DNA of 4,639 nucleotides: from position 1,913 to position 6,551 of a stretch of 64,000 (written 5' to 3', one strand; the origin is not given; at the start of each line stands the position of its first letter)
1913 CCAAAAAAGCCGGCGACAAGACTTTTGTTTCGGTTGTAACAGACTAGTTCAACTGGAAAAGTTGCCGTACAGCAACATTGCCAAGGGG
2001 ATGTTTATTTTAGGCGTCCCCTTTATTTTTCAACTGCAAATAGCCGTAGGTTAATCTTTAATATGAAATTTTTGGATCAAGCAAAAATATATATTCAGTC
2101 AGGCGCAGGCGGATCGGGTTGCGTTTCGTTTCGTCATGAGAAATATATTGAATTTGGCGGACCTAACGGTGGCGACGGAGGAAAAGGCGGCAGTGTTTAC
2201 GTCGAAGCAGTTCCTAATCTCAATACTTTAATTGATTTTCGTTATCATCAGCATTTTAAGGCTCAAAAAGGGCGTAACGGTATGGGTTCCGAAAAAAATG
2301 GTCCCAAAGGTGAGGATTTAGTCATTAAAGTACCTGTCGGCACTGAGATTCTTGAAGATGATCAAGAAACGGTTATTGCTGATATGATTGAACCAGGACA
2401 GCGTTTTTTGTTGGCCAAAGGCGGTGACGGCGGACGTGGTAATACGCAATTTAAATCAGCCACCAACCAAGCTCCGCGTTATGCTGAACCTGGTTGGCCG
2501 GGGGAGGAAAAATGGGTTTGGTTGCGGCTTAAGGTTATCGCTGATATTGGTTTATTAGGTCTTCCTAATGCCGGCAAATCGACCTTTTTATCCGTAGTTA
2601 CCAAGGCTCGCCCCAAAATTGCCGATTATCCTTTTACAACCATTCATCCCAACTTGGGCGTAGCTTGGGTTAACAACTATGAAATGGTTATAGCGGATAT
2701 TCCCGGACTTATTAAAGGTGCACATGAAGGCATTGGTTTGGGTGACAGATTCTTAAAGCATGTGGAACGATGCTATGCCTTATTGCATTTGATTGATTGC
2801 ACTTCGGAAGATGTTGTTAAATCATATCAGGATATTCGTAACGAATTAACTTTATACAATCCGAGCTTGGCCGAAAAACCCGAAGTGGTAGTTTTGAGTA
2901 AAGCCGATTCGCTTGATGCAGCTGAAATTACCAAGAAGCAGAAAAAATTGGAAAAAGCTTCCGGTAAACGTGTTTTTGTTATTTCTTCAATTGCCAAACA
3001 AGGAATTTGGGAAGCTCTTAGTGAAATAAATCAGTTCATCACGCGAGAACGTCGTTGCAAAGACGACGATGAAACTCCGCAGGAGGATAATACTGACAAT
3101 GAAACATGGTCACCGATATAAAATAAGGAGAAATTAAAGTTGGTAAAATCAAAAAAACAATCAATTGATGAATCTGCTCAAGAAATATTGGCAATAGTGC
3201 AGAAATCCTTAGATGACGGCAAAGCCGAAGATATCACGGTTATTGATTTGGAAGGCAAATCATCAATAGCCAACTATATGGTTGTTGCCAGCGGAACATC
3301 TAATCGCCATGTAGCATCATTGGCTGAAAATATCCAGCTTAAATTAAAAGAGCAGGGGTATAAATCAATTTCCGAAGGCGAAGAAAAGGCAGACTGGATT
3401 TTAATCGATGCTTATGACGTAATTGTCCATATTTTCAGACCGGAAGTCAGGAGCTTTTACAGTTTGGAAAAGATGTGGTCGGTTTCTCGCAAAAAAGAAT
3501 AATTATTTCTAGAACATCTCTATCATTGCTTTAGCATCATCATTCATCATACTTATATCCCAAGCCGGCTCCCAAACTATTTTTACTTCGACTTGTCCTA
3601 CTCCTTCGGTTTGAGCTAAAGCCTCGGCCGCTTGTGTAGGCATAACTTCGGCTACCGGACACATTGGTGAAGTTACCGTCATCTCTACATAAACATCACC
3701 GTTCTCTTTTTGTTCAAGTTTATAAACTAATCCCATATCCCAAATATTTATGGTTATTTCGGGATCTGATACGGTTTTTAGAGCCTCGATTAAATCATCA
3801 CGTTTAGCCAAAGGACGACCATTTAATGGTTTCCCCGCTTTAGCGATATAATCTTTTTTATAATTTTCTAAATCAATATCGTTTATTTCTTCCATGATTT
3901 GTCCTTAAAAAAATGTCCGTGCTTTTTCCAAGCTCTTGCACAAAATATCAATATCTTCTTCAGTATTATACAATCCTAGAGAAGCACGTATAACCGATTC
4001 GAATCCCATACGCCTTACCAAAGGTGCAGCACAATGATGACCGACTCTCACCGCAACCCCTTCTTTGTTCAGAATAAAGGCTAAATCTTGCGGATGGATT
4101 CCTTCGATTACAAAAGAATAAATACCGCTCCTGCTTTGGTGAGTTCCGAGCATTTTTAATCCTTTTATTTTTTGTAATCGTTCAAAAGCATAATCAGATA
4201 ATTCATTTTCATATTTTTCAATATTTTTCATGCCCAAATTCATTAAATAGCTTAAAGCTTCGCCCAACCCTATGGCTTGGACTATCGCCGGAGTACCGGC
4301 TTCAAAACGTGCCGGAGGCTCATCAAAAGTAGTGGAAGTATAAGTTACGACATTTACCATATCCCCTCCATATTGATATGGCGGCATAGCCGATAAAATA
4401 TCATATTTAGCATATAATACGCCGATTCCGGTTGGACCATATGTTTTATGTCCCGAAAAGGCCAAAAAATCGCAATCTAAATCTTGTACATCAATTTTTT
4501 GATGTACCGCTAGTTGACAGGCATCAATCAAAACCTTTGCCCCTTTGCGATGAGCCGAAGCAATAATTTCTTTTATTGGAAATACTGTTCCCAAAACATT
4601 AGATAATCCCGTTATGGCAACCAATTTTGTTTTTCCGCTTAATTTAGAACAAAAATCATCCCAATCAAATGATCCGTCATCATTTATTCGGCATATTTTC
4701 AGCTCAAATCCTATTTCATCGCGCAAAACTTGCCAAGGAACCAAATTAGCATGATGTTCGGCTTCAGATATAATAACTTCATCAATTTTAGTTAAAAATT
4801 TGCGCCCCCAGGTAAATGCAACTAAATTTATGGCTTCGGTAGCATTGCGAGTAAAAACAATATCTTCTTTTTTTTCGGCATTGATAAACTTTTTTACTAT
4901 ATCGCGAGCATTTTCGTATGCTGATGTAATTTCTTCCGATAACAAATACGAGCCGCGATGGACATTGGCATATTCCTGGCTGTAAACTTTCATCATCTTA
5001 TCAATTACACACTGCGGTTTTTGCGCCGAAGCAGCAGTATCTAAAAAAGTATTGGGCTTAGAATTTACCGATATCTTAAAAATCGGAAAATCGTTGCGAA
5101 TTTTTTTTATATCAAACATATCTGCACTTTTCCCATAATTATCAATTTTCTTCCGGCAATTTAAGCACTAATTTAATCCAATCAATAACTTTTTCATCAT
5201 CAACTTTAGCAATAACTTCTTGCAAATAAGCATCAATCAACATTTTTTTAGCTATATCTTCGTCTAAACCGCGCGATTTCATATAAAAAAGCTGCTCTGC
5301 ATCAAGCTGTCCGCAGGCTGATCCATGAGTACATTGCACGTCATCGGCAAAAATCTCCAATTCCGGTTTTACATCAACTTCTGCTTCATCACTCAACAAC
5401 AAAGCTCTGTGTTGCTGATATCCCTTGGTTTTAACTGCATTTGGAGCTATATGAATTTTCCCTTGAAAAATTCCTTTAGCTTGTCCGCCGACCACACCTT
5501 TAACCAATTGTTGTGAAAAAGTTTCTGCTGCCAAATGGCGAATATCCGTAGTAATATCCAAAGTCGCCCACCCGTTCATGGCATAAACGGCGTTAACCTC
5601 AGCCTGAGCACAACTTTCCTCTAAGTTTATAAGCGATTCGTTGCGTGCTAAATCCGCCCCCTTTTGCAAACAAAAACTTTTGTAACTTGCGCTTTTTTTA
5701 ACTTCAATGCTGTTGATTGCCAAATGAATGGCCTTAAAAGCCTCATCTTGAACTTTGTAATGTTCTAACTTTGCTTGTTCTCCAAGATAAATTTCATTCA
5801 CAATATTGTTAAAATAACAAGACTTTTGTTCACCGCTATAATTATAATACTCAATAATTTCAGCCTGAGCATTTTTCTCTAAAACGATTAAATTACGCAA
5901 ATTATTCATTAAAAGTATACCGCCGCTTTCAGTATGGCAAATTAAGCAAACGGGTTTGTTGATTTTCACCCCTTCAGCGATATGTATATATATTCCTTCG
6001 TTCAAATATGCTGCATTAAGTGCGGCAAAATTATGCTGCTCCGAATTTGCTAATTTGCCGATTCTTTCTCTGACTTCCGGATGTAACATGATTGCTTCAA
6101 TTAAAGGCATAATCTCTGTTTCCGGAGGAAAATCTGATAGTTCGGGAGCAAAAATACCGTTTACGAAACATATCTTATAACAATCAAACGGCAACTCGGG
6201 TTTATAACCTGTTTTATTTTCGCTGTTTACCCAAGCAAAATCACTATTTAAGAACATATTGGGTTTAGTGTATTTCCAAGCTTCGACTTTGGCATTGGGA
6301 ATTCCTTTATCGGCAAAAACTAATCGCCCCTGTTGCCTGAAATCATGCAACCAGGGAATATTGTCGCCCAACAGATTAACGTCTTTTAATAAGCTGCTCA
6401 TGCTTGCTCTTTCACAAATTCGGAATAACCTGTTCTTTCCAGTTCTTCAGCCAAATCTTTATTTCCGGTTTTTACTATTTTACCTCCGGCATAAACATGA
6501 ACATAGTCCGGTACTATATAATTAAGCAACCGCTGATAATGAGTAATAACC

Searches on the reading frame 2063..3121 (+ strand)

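Call 63: search_protein_families(library=pfam, proteins=[window:2063-3121:+], max_evalue=0.00001)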
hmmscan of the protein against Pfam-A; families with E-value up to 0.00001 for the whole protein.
window:2063-3121:+ (352 aa): 3 families
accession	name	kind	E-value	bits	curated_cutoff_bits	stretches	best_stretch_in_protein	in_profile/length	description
PF01018.28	GTP1_OBG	-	4.6e-64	215.2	27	1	5-158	2-155/155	GTP1/OBG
PF01926.29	MMR_HSR1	-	1.2e-23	83.8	21.9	1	162-280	2-113/113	50S ribosome-binding GTPase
PF02421.24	FeoB_N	-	6.9e-12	45.6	27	1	162-320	3-154/156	Ferrous iron transport protein B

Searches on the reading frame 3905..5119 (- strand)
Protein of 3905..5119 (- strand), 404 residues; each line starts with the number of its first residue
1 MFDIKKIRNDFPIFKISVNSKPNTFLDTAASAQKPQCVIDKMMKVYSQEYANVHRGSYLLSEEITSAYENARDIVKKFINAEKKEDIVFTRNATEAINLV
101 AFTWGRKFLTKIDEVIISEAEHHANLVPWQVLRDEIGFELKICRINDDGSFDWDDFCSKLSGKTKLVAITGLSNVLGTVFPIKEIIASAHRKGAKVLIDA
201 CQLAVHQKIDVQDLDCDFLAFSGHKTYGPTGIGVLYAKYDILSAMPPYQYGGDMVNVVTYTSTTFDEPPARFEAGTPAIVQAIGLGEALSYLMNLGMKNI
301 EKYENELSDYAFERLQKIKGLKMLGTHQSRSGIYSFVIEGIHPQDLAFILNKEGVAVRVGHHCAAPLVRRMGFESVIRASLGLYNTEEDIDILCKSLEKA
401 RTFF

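Call 63: search_protein_families(library=pfam, proteins=[window:3905-5119:-], max_evalue=0.00001)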
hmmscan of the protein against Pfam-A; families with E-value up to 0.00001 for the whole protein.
window:3905-5119:- (404 aa): 2 families
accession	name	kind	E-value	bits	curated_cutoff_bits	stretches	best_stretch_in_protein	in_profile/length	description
PF00266.25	Aminotran_5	-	5.3e-144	480.2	21.5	1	25-393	2-371/371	Aminotransferase class-V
PF00155.27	Aminotran_1_2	-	8.9e-08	32.1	19.7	1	73-396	49-360/361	Aminotransferase class I and II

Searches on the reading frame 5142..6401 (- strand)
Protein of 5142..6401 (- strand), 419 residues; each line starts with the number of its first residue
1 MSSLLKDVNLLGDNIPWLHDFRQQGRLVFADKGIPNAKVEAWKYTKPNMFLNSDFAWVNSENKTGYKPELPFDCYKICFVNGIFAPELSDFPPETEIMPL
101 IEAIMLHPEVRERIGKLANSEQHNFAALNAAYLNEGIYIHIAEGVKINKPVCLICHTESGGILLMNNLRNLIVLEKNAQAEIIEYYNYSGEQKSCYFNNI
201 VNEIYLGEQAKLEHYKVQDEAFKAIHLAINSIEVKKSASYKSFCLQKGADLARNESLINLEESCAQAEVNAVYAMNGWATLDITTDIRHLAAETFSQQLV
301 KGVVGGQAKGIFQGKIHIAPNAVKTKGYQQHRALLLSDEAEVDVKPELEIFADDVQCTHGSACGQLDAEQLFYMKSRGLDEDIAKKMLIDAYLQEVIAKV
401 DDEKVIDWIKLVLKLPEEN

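Call 63: search_protein_families(library=pfam, proteins=[window:5142-6401:-], max_evalue=0.00001)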
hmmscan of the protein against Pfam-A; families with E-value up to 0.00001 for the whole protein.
window:5142-6401:- (419 aa): 2 families
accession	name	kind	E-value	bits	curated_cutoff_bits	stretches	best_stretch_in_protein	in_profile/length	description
PF01458.23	SUFBD_core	-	3.1e-70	236.7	27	1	165-391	9-231/232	SUF system FeS cluster assembly, SufBD core domain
PF19295.5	SufBD_N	-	6.6e-14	52.4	23.5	1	16-151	24-170/172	SufBD protein N-terminal region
